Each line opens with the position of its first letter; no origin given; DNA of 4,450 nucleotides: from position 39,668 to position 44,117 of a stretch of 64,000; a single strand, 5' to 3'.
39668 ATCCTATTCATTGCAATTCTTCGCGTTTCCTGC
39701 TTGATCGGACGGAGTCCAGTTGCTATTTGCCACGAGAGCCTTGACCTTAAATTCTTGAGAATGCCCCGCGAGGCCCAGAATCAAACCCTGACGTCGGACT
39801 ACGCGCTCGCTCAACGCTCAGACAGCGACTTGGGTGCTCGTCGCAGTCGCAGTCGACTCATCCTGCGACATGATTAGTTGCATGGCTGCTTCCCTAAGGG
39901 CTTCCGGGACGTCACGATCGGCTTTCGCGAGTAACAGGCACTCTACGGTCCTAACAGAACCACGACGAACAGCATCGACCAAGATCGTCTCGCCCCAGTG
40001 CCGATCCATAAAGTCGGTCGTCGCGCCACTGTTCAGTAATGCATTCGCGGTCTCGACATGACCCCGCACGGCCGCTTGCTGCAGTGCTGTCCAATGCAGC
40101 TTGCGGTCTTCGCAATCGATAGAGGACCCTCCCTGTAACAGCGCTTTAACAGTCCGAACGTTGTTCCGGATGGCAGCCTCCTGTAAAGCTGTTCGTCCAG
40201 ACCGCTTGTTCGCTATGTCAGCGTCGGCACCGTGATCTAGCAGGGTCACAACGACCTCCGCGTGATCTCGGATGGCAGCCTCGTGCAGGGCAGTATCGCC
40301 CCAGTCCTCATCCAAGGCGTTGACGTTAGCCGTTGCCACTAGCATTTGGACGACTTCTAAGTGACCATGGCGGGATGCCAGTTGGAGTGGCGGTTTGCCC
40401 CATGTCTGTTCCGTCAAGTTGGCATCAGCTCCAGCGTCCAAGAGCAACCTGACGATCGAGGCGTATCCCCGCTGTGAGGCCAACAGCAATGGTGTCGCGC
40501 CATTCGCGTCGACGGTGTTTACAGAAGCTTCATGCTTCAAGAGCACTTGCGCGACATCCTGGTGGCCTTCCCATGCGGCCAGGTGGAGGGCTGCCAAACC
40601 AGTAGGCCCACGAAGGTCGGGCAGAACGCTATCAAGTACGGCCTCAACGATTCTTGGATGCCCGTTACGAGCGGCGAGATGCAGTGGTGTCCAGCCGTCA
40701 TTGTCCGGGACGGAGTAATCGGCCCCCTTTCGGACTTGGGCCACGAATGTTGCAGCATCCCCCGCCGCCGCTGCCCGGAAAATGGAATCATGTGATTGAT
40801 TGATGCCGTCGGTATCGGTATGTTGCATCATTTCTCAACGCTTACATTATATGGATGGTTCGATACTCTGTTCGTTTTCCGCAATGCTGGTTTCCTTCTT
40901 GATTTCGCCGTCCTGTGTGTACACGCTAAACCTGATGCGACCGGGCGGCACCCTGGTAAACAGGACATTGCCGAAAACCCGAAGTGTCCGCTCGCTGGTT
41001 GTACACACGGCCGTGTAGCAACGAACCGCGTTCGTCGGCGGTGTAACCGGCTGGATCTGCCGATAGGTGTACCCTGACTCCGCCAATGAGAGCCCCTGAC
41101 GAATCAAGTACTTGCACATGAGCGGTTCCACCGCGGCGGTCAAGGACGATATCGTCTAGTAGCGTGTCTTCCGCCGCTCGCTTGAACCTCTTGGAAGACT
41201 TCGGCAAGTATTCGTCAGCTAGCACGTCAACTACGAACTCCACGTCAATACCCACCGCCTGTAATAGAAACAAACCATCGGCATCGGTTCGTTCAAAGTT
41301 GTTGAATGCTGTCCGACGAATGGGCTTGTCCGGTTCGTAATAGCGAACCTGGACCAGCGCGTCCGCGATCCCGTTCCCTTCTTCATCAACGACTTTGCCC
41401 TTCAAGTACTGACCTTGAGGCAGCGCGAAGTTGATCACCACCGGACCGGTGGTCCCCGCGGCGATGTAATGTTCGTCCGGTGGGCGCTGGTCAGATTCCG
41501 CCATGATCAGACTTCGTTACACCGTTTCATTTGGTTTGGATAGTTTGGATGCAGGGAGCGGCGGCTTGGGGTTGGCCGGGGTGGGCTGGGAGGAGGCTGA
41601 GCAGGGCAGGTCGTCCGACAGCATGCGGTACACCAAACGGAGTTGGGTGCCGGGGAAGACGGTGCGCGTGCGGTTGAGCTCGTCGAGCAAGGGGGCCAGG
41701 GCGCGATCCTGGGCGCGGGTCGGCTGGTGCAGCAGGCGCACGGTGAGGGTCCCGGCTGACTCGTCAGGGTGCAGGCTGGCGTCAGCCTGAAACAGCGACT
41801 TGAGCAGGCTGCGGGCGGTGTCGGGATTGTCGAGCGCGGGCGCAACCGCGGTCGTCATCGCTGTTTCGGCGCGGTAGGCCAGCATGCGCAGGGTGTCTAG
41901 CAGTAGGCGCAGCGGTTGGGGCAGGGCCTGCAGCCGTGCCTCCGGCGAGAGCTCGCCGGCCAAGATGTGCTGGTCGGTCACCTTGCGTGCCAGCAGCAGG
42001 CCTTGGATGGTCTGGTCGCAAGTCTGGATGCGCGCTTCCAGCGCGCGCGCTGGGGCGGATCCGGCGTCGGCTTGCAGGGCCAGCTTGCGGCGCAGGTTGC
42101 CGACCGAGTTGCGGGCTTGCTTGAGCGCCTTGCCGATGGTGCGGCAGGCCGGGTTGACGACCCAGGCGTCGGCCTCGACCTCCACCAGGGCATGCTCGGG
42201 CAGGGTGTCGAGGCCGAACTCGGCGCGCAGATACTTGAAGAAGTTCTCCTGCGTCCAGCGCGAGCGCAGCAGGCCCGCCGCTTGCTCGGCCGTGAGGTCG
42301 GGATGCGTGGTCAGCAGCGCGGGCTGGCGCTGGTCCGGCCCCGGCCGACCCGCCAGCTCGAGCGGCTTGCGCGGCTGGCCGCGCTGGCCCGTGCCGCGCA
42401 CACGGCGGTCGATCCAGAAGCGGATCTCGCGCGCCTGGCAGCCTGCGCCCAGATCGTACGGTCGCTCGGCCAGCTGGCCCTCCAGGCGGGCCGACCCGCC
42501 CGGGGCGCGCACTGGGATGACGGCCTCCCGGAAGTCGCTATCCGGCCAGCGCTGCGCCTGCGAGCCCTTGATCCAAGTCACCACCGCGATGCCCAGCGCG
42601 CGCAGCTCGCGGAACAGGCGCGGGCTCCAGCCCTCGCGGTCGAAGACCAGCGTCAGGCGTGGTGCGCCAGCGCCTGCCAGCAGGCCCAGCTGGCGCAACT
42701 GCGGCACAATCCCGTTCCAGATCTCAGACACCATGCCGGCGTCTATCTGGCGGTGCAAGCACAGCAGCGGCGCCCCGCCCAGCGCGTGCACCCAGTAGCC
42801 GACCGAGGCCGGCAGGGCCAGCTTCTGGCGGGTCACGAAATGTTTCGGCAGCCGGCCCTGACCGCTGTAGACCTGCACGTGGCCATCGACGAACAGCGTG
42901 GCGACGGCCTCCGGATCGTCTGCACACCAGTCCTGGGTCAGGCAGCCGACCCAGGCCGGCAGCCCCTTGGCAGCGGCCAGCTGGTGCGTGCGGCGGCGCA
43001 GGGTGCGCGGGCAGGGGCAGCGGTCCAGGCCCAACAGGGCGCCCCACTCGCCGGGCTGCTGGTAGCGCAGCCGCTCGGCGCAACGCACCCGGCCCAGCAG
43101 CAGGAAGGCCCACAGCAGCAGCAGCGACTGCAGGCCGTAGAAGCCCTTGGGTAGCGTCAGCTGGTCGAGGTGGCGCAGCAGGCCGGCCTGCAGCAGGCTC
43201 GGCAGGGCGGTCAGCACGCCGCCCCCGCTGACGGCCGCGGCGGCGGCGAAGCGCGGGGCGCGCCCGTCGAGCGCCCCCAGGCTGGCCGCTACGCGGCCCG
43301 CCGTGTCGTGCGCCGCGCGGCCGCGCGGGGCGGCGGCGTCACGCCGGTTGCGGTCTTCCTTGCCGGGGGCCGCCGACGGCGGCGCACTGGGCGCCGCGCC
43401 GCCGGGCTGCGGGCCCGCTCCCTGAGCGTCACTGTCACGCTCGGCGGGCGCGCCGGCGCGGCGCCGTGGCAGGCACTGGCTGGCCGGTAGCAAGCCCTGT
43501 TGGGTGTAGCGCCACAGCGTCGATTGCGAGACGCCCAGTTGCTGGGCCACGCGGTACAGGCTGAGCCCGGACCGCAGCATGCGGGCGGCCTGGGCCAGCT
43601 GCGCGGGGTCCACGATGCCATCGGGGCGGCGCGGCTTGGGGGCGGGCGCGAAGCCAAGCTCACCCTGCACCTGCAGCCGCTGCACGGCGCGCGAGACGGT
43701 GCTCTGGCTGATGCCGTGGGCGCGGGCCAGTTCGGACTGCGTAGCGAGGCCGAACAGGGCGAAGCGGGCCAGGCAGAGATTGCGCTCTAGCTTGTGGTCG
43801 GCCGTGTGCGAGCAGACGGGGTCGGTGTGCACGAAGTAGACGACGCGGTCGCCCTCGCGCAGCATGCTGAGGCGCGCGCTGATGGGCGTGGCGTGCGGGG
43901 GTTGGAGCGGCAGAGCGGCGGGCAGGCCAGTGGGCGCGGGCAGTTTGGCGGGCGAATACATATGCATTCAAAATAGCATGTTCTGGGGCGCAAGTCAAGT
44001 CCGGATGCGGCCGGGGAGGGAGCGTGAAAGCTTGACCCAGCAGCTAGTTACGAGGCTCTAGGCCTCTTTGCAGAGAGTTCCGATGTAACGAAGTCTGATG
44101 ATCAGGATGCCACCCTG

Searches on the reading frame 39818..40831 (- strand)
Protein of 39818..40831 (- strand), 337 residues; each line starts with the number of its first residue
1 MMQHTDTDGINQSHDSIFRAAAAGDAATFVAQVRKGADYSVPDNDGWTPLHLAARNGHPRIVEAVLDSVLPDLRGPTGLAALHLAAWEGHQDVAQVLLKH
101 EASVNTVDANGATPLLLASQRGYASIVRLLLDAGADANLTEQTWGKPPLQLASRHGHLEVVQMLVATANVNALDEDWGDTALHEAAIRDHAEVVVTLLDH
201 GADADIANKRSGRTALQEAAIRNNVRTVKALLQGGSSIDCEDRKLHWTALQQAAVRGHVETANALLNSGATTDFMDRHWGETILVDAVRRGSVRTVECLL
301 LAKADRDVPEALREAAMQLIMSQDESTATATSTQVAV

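Call 65: search_protein_families(library=ncbifam, max_evalue=0.001, proteins=[window:39818-40831:-])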
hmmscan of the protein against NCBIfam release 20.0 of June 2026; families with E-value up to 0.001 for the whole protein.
window:39818-40831:- (337 aa): 9 families
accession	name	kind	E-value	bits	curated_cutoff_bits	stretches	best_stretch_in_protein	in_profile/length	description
NF043029.1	T4SS_AnkY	equivalog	2.3e-32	112.2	600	3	80-158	460-537/543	Dot/Icm T4SS effector AnkY/LegA9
NF041931.2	MzaA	equivalog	1.2e-27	97.1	800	3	98-167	22-90/726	MZA anti-phage system associated sigma-70 family RNA polymerase sigma factor MzaA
NF043023.1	T4SS_AnkH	equivalog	1.2e-18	67.1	600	2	25-139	11-126/467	Dot/Icm T4SS effector AnkH/LegA3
NF043022.1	T4SS_AnkG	equivalog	2.5e-18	66.1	500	1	80-142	367-434/455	Dot/Icm T4SS effector AnkG/AnkZ/LegA7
NF043028.1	T4SS_AnkX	equivalog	7.2e-16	57.5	1400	2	33-136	405-517/938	Dot/Icm T4SS effector AnkN/AnkX/LegA8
TIGR00870.1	trp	subfamily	1.3e-09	36.7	498.75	0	218-308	23-111/747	transient-receptor-potential calcium channel protein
NF043019.1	T4SS_AnkC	equivalog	8.8e-09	34.7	450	0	78-169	127-225/459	Dot/Icm T4SS effector AnkC/LegA12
NF043021.1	T4SS_AnkF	equivalog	1.2e-07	30.5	1000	1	81-226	588-680/917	Dot/Icm T4SS effector AnkF/LegA14/Ceg31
NF043024.1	T4SS_AnkI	equivalog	1.5e-06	27.2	550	0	92-165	219-304/439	Dot/Icm T4SS effector AnkI/LegAS4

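Call 66: search_protein_families(library=pfam, max_evalue=0.001, proteins=[window:39818-40831:-])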
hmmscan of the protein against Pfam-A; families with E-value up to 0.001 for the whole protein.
window:39818-40831:- (337 aa): 7 families
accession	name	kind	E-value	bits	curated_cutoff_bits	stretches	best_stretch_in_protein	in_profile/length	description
PF00023.36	Ank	-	9.2e-56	183.1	21.1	6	178-209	2-33/33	Ankyrin repeat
PF12796.13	Ank_2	-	4.5e-54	181.4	27.3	4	18-108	2-90/90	Ankyrin repeats (3 copies)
PF13637.12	Ank_4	-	2.5e-42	142.4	22.7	5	182-232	1-50/50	Ankyrin repeats (many copies)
PF13606.12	Ank_3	-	2.7e-34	113.2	22.3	1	45-69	1-24/30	Ankyrin repeat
PF13857.12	Ank_5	-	4.9e-31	106.9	27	4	97-141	1-46/56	Ankyrin repeats (many copies)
PF24521.3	Ank_KRIT1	-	7.5e-15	55.4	80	1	50-146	22-119/149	KRIT1 ankyrin-repeats domain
PF23745.1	ANK_LRRK2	-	6e-05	23.4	27.5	0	240-311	25-96/130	LRRK2 ANK repeat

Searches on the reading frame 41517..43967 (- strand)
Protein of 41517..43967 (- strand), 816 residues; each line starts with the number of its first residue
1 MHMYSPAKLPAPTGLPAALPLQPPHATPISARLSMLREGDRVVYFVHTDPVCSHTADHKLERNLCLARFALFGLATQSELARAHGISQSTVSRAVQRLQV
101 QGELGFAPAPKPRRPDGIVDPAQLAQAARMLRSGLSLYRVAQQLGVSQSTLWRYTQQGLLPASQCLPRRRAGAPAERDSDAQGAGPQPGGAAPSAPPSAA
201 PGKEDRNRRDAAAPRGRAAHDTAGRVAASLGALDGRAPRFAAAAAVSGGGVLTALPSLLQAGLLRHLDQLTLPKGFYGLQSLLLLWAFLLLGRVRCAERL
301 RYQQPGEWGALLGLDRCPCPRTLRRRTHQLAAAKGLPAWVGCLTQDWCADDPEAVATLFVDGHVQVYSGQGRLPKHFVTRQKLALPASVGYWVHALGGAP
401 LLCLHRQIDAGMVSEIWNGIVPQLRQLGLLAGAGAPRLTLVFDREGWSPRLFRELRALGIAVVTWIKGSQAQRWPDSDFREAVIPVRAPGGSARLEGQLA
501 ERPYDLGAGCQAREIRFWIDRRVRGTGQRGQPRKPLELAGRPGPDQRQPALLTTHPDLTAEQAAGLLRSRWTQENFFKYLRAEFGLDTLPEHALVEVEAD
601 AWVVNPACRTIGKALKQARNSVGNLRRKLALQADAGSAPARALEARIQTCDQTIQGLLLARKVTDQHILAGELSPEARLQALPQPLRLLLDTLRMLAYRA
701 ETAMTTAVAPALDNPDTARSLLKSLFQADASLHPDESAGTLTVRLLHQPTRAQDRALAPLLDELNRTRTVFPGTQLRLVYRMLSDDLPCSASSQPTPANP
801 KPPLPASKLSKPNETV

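Call 65: search_protein_families(library=ncbifam, max_evalue=0.001, proteins=[window:41517-43967:-])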
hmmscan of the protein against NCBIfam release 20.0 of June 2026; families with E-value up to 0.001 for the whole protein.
window:41517-43967:- (816 aa): 5 families
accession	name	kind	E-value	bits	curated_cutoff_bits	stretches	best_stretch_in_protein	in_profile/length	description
NF033540.2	transpos_IS701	equivalog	6.6e-08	32.2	150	1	429-587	174-335/363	IS701 family transposase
NF033545.0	transpos_IS630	equivalog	2.7e-06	27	100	1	75-154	13-104/299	IS630 family transposase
NF033577.2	transpos_IS481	equivalog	0.00021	20.9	224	1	76-157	15-104/284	IS481 family transposase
TIGR02937.1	sigma70-ECF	superfamily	0.00033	20.3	42.9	0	76-98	135-157/165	sigma-70 family RNA polymerase sigma factor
NF007271.0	PRK09726.1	equivalog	0.00093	19.1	79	0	76-93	27-44/88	type II toxin-antitoxin system antitoxin HipB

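Call 66: search_protein_families(library=pfam, max_evalue=0.001, proteins=[window:41517-43967:-])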
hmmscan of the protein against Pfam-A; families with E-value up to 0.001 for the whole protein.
window:41517-43967:- (816 aa): 22 families
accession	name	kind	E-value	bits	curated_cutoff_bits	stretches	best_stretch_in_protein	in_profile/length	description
PF21804.3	Transposase_29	-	9.6e-85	285.3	27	1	224-784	9-562/562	Transposase protein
PF13384.12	HTH_23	-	1.9e-10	40.7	24.6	1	125-154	8-37/50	Homeodomain-like domain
PF05225.22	HTH_psq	-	7.1e-08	32.5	20.4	1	120-157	1-39/45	helix-turn-helix, Psq domain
PF13518.12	HTH_28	-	2.4e-07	31.1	25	1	73-115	12-51/52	Helix-turn-helix domain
PF13551.12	HTH_29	-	2.5e-07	31.1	28.1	1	74-125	12-64/64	Winged helix-turn helix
PF13542.12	HTH_Tnp_ISL3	-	1.1e-06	28.4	27.4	0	125-153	18-45/51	Helix-turn-helix domain of transposase family ISL3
PF12802.13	MarR_2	-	1.4e-06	28.8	27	1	75-114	21-60/61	MarR family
PF13412.12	HTH_24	-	1.7e-06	28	21.9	0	75-99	18-42/48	Winged helix-turn-helix DNA-binding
PF13560.12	HTH_31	-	9.1e-06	26.3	27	0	123-156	1-36/64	Helix-turn-helix domain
PF00376.29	MerR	-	9.3e-06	25.8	28.2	0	140-163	5-28/38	MerR family regulatory protein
PF09339.16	HTH_IclR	-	1.1e-05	25.6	22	0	76-102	20-46/52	IclR helix-turn-helix domain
PF13565.12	HTH_32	-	2e-05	25.5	33.7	1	90-154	1-72/73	Homeodomain-like domain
PF08279.18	HTH_11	-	3.2e-05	24.2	25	0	130-154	11-35/55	HTH domain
PF13613.12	HTH_Tnp_4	-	3.7e-05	23.7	27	0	131-155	16-40/53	Helix-turn-helix of DDE superfamily endonuclease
PF12728.13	HTH_17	-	6.6e-05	23.5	27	0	140-166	7-32/51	Helix-turn-helix domain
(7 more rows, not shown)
